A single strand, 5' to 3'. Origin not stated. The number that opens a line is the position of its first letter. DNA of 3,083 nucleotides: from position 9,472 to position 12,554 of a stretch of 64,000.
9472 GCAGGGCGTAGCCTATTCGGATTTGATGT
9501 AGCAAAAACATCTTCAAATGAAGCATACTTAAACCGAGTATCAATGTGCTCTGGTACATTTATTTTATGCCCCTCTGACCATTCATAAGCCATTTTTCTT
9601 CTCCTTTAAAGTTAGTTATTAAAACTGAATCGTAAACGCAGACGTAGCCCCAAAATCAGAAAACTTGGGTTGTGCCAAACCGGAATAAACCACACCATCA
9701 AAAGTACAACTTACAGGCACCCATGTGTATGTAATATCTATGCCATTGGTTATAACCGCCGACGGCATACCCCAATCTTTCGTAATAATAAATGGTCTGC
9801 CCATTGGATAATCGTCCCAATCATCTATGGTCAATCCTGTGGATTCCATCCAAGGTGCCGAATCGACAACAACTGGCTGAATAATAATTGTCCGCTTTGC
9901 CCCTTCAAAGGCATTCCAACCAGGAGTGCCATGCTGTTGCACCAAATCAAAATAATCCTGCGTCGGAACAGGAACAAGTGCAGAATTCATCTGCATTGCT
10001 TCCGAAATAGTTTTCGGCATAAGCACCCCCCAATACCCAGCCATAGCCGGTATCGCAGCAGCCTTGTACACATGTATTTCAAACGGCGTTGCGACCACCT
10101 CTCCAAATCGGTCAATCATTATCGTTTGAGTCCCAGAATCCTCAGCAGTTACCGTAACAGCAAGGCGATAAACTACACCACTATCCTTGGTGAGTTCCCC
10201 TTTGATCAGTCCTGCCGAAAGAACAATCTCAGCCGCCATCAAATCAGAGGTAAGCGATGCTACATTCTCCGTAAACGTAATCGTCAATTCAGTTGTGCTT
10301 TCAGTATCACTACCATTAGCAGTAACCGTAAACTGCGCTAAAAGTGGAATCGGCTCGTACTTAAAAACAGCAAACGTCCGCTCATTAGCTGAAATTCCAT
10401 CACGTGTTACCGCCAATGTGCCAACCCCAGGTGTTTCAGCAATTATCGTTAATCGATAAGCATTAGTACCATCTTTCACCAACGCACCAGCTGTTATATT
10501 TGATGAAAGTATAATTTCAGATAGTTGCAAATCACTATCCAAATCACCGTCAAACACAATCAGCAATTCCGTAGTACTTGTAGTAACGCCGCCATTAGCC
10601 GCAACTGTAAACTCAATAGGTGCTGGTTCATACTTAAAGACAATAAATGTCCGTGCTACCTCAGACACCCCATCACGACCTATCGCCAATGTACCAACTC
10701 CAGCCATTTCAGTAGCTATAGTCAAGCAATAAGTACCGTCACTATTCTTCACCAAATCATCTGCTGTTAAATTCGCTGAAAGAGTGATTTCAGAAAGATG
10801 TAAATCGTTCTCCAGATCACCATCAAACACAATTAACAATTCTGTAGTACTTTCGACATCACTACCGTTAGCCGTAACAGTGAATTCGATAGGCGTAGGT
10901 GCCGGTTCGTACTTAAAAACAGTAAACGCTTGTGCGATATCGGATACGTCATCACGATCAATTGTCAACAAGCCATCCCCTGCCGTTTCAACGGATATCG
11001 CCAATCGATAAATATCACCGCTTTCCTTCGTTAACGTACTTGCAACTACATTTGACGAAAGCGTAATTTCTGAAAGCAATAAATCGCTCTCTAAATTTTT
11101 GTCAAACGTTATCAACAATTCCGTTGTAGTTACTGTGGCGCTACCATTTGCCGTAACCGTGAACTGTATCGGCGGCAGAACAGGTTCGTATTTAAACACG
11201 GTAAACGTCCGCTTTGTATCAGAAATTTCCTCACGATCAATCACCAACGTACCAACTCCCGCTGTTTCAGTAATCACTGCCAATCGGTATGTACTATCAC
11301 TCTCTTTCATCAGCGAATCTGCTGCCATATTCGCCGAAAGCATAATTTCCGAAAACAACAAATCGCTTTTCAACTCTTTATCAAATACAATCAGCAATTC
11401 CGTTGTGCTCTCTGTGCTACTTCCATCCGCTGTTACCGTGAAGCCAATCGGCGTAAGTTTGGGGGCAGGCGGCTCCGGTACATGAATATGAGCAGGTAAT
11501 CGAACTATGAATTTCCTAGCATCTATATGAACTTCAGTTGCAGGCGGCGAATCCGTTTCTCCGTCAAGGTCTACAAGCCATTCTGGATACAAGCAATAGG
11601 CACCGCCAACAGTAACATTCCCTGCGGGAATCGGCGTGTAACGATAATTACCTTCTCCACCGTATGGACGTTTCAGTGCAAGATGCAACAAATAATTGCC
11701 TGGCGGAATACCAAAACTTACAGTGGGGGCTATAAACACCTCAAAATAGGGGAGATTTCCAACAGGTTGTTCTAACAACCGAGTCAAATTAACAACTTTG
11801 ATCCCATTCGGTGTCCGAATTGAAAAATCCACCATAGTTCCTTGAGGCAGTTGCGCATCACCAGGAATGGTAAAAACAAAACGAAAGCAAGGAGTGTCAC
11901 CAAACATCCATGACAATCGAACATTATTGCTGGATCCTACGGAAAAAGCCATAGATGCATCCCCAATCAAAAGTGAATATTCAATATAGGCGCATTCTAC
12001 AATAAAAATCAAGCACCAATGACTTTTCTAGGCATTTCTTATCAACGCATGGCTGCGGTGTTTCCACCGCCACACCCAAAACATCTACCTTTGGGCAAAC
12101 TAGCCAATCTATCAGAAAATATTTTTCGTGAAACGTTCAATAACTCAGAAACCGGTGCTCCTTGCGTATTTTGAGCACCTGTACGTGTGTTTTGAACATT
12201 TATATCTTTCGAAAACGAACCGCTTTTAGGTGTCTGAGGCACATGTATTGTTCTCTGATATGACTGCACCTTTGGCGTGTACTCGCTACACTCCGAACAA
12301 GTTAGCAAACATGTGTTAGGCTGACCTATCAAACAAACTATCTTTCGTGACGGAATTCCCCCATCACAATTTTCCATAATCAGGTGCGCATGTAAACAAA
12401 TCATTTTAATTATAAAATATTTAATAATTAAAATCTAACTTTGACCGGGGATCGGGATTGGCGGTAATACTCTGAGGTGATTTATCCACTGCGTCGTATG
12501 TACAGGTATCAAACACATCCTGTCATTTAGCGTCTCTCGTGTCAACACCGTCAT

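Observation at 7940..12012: Duplicated cassette: fibre/receptor-binding-like C-terminal domain plus small partner protein, twice in tandem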

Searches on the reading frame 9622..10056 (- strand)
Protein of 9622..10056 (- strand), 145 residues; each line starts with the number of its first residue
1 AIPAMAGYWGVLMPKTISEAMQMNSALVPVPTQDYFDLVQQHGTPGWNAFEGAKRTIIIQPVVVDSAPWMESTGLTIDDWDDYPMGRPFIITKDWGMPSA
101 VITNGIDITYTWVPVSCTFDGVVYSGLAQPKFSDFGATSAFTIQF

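Call 21: search_protein_representatives(alignment_id=A1)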
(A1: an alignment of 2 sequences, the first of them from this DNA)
Query: 2 sequences, 147 profile positions. Proteins with E-value up to 0.001 (for the whole library): 19; up to 1e-10: 5; up to 1e-30: 1. The best 19 are listed.
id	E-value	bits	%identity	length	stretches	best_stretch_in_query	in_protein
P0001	7.8e-82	288.7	-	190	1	1-147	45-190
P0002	2.0e-15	73.2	-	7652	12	94-130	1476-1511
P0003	1.2e-12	64.3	-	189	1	5-137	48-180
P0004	1.3e-11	60.9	-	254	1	2-131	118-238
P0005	3.3e-11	59.5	-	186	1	44-131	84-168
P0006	2.1e-10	56.9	-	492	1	43-131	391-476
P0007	5.2e-10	55.6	-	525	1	3-130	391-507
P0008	1.4e-09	54.2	-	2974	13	29-66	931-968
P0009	3.4e-09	53.0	-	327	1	5-133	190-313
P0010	7.3e-09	51.9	-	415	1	3-130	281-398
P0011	7.9e-09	51.8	-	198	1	2-135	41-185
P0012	3.4e-08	49.8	-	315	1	3-135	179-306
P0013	9.6e-07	45.0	-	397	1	5-131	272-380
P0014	1.6e-06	44.4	-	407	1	43-145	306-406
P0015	1.6e-06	44.3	-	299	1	3-130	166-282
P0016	2.0e-06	44.0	-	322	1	4-130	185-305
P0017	2.4e-06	43.7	-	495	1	3-144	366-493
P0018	1.8e-05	40.9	-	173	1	45-131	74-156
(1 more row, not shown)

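Call 23: search_protein_families(library=pfam, proteins=[P0006, P0007, P0010, P0013, P0015, P0016, P0017, P0003, P0011, P0014], max_evalue=0.05)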
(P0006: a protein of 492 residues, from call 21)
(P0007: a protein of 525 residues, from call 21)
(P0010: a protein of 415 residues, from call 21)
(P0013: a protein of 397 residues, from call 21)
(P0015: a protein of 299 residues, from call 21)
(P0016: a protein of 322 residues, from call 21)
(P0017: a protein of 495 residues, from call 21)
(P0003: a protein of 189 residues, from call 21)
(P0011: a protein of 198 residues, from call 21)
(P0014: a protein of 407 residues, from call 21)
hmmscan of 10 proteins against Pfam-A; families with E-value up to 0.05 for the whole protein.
P0006 (492 aa): 0 families

P0007 (525 aa): 0 families

P0010 (415 aa): 0 families

P0013 (397 aa): 0 families

P0015 (299 aa): 0 families

P0016 (322 aa): 0 families

P0017 (495 aa): 0 families

P0003 (189 aa): 0 families

P0011 (198 aa): 0 families

P0014 (407 aa): 0 families

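Call 24: search_protein_families(library=phrogs, proteins=[P0006, P0007, P0010, P0013, P0015, P0016, P0017, P0003, P0011, P0014], max_evalue=0.01)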
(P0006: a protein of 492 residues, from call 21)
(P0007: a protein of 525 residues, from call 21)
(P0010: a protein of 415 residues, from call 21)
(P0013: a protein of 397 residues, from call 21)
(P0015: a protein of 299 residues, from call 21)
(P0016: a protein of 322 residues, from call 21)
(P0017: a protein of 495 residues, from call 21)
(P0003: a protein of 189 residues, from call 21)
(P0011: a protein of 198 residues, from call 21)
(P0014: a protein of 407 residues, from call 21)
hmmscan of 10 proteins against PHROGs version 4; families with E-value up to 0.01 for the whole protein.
P0006 (492 aa): 1 family
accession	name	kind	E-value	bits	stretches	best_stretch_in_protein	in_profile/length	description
phrog_766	-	head and packaging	4.4e-07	30.9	1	30-147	28-141/150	head decoration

P0007 (525 aa): 0 families

P0010 (415 aa): 1 family
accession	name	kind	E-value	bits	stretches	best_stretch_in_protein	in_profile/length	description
phrog_766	-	head and packaging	2.4e-06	28.5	1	30-147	28-139/150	head decoration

P0013 (397 aa): 1 family
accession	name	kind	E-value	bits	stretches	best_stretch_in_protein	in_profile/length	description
phrog_766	-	head and packaging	0.00013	22.9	1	26-143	25-138/150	head decoration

P0015 (299 aa): 0 families

P0016 (322 aa): 0 families

P0017 (495 aa): 0 families

P0003 (189 aa): 0 families

P0011 (198 aa): 0 families

P0014 (407 aa): 1 family
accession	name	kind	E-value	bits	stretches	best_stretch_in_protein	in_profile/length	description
phrog_766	-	head and packaging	2.2e-06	28.6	1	53-148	46-139/150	head decoration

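Call 28: find_homologous_proteins(query=A2, max_evalue=0.001)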
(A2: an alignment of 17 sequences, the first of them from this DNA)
Query A2 (17 sequences) (145 aa, profile of the alignment): 5 proteins with E <= 0.001 among 1207 candidates.
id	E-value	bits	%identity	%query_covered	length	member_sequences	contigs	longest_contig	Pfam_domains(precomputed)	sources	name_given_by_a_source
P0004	2.7e-51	191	33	86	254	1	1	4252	-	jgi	jgi:hypothetical protein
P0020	5.8e-49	183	27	98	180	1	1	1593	-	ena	-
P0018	5.3e-46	174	24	85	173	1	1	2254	-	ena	-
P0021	1.0e-45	173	31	84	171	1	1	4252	-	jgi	jgi:hypothetical protein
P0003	6.6e-36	141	27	90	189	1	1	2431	-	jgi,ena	-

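Call 29: find_encoding_contigs(protein=P0004, flank=10000)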
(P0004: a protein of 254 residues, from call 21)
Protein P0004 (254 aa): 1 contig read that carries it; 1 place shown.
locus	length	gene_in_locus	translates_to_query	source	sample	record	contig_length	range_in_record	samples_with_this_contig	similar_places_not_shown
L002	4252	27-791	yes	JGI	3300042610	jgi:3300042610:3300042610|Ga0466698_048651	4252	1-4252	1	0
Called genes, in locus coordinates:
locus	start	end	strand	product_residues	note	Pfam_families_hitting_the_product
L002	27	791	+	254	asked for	-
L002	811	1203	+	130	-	-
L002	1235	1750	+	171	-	-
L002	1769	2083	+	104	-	-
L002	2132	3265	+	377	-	-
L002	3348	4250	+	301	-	?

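Call 30: find_encoding_contigs(protein=P0003, flank=10000)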
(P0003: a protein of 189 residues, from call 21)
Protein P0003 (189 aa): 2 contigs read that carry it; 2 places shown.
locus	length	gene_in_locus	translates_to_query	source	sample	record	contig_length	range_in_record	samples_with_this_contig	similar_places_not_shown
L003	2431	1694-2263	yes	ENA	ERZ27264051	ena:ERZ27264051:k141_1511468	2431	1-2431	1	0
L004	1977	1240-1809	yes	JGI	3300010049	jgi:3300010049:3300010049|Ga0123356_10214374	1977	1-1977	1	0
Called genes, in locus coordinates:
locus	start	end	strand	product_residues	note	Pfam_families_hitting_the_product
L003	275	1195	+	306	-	-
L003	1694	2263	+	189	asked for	-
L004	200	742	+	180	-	-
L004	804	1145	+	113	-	-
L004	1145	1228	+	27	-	-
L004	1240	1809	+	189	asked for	-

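Call 31: find_encoding_contigs(protein=P0018, flank=10000)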
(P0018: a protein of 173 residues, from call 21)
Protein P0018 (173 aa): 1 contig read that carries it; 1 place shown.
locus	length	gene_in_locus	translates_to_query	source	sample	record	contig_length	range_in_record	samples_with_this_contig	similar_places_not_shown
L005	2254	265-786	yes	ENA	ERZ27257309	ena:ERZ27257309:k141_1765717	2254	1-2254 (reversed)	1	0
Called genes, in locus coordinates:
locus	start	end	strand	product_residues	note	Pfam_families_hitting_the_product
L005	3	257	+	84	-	?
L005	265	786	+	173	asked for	-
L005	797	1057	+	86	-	-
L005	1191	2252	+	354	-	?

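Call 32: find_encoding_contigs(protein=P0020, flank=10000)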
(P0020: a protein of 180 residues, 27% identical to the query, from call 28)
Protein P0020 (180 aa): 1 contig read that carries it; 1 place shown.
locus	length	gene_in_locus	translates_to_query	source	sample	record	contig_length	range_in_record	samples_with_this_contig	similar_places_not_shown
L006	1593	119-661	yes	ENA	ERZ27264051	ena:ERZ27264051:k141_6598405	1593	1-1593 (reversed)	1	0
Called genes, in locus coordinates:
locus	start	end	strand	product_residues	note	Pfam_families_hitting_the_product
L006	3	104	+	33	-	?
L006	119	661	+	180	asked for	-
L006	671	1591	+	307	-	?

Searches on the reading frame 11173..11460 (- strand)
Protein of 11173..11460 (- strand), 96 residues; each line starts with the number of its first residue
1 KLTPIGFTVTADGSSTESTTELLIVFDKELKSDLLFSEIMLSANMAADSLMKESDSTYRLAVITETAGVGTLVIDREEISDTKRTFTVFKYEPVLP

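Call 62: search_solved_structures(query=A7, max_evalue=1)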
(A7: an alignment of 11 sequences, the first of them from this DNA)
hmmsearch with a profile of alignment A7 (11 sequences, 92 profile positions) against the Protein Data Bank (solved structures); distinct sequences matched with E-value up to 1: 2.
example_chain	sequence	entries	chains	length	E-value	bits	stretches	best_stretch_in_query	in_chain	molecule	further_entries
8q30_A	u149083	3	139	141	0.051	16.7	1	40-82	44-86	DUF4352 domain-containing protein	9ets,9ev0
7a02_A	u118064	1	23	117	0.17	15.1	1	5-75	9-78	DUF3992 domain-containing protein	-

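Call 102: search_protein_families(library=pfam, alignment_id=A7, max_evalue=1)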
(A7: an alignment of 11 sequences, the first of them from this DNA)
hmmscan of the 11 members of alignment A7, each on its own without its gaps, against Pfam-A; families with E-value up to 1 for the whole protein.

A. member 1, seq(96 aa): 1 family
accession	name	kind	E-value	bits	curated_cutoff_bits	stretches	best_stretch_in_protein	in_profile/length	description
PF08953.17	DUF1899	-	0.28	11.5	20.7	1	25-74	11-58/66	Domain of unknown function (DUF1899)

B. families by the number of members that match (of 11 scanned): 9 families
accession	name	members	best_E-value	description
PF19078.6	Big_12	1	0.0016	Bacterial Ig-like domain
PF07987.16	DUF1775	1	0.019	Domain of unkown function (DUF1775)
PF21104.3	Glyco_hydro_78_N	1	0.037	Glycosyl hydrolase family 78 alpha-rhamnosidase N-terminal domain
PF17961.7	Big_8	1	0.055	Bacterial Ig domain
PF00440.29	TetR_N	1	0.064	Bacterial regulatory proteins, tetR family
PF10346.14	Con-6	1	0.11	Conidiation protein 6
PF21080.2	Methyltrans_Mon_1st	1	0.11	Virus-capping methyltransferase, connector domain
PF03642.18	MAP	1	0.18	MAP domain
PF08953.17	DUF1899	1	0.28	Domain of unknown function (DUF1899)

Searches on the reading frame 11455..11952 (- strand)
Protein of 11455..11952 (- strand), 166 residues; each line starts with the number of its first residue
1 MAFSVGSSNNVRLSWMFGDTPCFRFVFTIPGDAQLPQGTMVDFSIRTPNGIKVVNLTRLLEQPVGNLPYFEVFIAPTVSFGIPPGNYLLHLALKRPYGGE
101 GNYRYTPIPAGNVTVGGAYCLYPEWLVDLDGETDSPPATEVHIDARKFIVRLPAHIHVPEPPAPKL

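Call 53: search_protein_families(library=phrogs, proteins=[window:11455-11952:-], max_evalue=0.01)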
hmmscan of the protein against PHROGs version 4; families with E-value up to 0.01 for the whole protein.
seq(166 aa): 0 families

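Call 96: search_solved_structures(query=window:11455-11952:-, max_evalue=5)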
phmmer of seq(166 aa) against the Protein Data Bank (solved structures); distinct sequences matched with E-value up to 5: 0.

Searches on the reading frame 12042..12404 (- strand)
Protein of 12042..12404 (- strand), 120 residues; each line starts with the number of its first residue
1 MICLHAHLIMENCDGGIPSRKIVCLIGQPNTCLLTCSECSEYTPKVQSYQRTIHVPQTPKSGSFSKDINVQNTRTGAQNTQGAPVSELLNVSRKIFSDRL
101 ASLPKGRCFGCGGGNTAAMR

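Call 7: search_protein_families(library=pfam, proteins=[window:12042-12404:-], max_evalue=0.1)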
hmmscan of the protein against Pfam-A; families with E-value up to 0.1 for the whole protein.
window:12042-12404:- (120 aa): 0 families

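Call 8: search_protein_families(library=phrogs, proteins=[window:12042-12404:-], max_evalue=0.01)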
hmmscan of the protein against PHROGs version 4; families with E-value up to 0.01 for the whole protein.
window:12042-12404:- (120 aa): 0 families
